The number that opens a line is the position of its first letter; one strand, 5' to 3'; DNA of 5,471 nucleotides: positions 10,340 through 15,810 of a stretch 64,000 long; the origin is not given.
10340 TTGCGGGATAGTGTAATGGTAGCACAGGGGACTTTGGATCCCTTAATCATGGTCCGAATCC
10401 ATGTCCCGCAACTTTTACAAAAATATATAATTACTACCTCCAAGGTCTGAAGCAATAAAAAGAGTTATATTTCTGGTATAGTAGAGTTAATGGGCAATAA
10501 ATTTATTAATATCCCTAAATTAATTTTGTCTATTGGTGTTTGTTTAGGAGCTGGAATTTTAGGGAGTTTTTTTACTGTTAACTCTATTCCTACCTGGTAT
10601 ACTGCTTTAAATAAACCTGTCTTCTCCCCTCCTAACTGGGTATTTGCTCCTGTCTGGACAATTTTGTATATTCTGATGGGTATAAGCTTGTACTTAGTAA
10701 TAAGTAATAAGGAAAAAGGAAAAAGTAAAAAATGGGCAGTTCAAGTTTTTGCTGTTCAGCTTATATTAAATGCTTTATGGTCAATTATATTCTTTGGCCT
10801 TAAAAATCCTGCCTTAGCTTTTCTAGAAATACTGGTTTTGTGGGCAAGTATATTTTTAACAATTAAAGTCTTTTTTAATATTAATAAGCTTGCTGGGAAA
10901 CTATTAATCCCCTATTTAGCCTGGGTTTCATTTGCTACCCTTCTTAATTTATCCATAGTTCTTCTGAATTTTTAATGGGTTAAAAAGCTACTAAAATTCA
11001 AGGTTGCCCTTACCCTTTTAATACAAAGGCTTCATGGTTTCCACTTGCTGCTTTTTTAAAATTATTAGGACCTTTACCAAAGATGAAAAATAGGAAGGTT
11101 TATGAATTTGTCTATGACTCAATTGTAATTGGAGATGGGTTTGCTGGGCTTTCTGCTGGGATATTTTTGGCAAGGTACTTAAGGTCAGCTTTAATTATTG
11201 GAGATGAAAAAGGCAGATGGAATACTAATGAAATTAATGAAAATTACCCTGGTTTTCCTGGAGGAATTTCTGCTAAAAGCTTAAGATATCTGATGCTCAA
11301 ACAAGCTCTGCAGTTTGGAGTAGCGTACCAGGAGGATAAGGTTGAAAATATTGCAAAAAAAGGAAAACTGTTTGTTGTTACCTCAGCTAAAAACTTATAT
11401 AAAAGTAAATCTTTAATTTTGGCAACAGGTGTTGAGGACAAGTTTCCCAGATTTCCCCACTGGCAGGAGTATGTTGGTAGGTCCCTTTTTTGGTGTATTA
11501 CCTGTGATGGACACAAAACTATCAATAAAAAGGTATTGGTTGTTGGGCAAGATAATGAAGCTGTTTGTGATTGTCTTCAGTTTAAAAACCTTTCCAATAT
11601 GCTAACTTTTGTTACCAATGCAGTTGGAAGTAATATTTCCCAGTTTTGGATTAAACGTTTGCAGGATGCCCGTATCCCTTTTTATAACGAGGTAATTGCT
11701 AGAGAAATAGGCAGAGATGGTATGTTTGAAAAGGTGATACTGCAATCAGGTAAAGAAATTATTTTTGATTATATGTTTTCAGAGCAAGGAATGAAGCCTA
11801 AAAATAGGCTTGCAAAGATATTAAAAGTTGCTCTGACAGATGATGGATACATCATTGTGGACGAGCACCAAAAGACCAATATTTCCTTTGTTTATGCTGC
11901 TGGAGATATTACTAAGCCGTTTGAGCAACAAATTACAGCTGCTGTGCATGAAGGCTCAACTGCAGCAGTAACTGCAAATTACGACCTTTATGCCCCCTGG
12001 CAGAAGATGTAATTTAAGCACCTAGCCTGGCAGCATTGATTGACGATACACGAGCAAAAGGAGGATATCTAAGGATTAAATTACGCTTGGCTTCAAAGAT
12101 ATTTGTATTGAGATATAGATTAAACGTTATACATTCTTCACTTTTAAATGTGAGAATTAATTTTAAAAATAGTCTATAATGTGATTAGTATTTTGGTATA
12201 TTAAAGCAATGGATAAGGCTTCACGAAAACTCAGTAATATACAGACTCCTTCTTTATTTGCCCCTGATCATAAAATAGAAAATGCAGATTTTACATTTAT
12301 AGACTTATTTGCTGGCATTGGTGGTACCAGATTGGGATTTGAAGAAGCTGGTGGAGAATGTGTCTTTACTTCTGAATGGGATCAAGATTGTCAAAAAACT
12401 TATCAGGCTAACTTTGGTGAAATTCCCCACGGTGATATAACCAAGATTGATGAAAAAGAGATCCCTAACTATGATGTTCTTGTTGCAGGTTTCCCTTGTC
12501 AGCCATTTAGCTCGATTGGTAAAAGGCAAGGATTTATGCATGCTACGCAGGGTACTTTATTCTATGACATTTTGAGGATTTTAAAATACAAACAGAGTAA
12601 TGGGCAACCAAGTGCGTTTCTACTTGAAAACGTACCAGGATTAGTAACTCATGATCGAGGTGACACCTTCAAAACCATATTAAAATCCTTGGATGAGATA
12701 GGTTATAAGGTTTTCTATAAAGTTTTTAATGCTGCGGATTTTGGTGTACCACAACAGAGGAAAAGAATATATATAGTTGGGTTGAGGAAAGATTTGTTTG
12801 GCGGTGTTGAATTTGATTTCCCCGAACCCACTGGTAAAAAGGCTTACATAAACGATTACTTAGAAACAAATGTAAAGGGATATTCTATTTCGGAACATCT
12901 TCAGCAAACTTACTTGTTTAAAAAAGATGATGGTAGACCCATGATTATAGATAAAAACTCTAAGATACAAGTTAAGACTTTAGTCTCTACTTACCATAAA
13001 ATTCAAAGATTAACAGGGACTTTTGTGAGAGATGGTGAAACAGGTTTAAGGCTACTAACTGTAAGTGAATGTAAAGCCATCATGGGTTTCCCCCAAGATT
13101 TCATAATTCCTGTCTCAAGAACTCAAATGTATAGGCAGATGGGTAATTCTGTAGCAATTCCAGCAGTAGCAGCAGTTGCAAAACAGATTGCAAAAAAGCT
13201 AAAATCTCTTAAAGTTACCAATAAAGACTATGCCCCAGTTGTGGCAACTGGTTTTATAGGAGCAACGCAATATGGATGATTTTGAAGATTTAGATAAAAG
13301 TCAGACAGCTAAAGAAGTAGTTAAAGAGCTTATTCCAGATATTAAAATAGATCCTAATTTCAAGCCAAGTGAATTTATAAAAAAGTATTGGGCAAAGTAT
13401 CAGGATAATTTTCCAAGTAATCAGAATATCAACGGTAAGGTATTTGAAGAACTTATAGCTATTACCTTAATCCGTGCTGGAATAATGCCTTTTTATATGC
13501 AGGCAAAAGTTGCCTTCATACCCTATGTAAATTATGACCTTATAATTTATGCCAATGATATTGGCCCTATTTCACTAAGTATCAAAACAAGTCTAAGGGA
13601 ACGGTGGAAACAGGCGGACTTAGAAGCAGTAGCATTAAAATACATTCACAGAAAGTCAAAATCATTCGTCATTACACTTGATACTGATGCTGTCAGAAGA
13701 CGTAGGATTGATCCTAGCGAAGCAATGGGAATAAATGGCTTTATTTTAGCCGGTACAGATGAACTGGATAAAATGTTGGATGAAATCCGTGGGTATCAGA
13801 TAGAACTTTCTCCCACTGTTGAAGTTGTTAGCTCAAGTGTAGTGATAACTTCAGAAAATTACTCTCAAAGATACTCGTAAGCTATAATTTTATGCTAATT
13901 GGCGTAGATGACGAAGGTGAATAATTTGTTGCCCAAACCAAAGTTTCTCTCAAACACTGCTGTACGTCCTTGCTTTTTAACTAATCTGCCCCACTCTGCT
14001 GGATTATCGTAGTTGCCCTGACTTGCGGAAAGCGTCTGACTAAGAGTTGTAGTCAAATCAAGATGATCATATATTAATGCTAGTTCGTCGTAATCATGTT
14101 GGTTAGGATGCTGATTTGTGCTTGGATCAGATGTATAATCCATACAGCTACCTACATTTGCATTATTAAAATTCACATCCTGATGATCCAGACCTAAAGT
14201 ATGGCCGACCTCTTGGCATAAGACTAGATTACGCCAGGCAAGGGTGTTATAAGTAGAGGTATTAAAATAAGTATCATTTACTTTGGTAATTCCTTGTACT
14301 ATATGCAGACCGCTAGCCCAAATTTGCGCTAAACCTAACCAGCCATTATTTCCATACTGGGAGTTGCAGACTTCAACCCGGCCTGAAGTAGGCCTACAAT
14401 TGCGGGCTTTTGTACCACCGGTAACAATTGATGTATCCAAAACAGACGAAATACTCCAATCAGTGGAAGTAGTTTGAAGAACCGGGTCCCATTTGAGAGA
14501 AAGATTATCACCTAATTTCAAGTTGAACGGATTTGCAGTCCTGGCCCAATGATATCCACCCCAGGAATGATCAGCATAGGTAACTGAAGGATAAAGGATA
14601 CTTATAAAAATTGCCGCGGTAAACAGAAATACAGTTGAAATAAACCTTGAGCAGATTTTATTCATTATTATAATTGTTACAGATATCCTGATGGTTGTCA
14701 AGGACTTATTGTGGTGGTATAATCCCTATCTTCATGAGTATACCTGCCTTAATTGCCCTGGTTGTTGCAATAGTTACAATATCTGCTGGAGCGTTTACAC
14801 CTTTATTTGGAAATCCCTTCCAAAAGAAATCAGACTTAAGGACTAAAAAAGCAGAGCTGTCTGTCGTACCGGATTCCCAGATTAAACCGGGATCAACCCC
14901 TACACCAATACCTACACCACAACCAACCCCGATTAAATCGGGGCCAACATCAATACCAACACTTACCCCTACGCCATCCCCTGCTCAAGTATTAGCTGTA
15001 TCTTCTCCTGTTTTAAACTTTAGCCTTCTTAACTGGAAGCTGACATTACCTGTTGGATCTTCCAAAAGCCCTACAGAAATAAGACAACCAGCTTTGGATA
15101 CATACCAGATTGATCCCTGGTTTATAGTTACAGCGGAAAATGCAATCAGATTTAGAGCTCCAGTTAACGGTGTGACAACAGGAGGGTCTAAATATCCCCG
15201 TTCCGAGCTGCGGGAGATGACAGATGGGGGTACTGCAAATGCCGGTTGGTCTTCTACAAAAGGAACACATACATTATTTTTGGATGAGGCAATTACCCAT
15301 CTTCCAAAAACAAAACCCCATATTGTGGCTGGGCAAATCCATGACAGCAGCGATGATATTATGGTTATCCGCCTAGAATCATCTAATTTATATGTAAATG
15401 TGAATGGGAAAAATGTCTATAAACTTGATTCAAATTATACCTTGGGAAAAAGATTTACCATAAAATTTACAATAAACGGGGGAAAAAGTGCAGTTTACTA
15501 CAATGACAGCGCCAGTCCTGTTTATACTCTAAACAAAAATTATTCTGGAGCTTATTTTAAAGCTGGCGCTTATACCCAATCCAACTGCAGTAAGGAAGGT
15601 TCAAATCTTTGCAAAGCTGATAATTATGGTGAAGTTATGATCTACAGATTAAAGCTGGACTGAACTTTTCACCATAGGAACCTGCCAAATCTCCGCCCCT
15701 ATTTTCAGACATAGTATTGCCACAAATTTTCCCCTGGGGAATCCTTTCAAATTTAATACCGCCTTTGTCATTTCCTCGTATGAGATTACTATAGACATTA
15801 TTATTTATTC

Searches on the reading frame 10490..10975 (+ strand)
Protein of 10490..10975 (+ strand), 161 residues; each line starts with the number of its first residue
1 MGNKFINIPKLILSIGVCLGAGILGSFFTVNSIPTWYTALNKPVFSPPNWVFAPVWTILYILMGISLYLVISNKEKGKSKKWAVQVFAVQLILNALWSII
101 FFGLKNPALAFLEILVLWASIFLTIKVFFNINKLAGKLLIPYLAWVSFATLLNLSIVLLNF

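Call 24: search_protein_families(library=pfam, proteins=[window:10490-10975:+], max_evalue=0.001)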
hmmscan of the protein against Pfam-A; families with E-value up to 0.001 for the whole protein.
window:10490-10975:+ (161 aa): 1 family
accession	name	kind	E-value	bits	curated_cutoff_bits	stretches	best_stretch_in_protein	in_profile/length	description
PF03073.20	TspO_MBR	-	9e-53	178.4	24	1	15-157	2-144/145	TspO/MBR family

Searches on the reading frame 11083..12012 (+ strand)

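Call 24: search_protein_families(library=pfam, proteins=[window:11083-12012:+], max_evalue=0.001)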
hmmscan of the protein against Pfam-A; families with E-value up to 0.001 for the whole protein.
window:11083-12012:+ (309 aa): 2 families
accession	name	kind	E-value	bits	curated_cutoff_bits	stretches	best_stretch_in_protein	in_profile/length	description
PF07992.20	Pyr_redox_2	-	9.7e-30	104.4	26.1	1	11-291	1-291/291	Pyridine nucleotide-disulphide oxidoreductase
PF13738.12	Pyr_redox_3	-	3e-11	43.5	30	1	83-274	100-305/305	Pyridine nucleotide-disulphide oxidoreductase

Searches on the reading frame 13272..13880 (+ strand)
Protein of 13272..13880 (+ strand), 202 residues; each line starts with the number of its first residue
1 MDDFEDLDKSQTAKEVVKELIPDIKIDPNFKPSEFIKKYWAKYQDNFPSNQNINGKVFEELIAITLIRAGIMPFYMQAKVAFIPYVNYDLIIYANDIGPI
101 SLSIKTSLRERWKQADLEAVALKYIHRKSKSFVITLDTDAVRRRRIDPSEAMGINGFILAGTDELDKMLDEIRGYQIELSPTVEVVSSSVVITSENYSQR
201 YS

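Call 24: search_protein_families(library=pfam, proteins=[window:13272-13880:+], max_evalue=0.001)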
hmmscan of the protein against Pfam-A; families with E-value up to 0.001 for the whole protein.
window:13272-13880:+ (202 aa): 1 family
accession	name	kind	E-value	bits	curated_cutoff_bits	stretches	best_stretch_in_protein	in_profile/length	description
PF18643.7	RE_BsaWI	-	0.00016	22.2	26.2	1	85-143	21-85/105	BsaWI restriction endonuclease type 2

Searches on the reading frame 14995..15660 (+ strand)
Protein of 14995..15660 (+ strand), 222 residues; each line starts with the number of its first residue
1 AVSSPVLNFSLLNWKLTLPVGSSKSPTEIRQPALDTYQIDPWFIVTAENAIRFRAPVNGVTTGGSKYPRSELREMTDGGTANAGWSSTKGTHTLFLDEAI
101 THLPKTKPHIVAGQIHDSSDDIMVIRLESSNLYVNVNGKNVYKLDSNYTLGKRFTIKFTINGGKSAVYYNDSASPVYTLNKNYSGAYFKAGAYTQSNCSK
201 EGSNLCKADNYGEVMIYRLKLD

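Call 49: search_solved_structures(query=window:14995-15660:+, max_evalue=1e-30, show_alignments=1)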
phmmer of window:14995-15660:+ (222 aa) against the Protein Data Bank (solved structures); distinct sequences matched with E-value up to 1e-30: 3.
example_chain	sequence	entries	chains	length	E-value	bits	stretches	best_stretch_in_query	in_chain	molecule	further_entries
1uai_A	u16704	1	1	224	2.6e-70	239.7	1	5-221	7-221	polyguluronate lyase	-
5zqi_A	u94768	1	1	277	1.1e-61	211.6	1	10-219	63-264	Alginate lyase AlgAT5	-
5xnr_A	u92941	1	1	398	6.8e-35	124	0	12-174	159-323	AlyQ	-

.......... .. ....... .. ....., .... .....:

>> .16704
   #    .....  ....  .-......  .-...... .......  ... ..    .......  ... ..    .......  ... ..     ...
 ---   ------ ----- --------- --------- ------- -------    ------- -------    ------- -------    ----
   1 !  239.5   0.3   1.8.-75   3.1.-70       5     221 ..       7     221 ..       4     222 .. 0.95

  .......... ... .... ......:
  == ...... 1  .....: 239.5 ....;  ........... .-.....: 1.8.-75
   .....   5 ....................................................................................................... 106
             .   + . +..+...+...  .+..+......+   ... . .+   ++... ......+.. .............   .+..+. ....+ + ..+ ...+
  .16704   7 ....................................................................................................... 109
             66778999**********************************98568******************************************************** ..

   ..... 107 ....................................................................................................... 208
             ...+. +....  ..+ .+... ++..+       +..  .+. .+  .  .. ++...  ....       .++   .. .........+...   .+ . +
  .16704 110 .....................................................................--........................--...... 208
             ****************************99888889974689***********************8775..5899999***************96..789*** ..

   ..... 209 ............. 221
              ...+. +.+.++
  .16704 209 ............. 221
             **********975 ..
